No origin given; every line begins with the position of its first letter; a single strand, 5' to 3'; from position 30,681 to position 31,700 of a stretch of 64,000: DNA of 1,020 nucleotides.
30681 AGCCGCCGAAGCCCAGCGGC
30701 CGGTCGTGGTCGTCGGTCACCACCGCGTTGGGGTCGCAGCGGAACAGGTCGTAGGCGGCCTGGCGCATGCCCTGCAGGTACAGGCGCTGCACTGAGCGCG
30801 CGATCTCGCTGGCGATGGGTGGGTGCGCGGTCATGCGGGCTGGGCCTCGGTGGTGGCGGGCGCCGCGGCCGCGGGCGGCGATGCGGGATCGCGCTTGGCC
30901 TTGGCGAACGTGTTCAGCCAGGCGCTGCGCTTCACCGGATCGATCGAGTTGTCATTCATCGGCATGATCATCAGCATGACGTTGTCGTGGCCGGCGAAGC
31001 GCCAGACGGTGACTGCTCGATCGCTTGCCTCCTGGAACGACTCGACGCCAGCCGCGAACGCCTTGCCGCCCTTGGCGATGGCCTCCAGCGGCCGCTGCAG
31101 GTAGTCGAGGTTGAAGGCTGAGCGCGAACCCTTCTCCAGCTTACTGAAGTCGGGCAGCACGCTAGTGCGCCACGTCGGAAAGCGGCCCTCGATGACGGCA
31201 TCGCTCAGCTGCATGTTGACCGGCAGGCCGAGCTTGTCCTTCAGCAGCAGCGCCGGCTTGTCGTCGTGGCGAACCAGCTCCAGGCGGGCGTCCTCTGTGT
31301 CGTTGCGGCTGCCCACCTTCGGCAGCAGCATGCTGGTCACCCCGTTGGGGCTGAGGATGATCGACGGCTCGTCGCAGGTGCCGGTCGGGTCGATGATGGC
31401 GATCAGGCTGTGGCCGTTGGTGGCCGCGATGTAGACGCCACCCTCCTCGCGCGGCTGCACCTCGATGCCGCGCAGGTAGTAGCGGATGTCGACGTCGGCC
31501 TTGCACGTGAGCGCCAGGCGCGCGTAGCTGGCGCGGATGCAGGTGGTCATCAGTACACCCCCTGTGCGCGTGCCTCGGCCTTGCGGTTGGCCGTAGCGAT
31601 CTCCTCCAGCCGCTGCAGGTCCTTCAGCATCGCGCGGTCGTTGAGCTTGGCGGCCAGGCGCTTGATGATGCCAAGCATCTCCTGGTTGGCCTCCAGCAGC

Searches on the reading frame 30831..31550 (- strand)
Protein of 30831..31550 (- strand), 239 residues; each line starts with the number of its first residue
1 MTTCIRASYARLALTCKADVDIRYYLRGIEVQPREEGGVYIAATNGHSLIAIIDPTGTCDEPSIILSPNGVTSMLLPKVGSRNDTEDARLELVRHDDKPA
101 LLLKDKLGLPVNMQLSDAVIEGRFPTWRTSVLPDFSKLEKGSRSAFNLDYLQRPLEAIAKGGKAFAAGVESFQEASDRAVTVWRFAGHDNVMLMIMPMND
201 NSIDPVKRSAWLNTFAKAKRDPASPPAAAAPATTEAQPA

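Call 13: search_protein_families(library=phrogs, proteins=[window:30831-31550:-], max_evalue=0.001)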
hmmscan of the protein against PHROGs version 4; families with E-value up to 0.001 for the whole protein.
window:30831-31550:- (239 aa): 1 family
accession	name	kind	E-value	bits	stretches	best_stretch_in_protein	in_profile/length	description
phrog_3007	-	DNA, RNA and nucleotide metabolism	8.3e-24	85.4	1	2-200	2-186/190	RusA-like Holliday junction resolvase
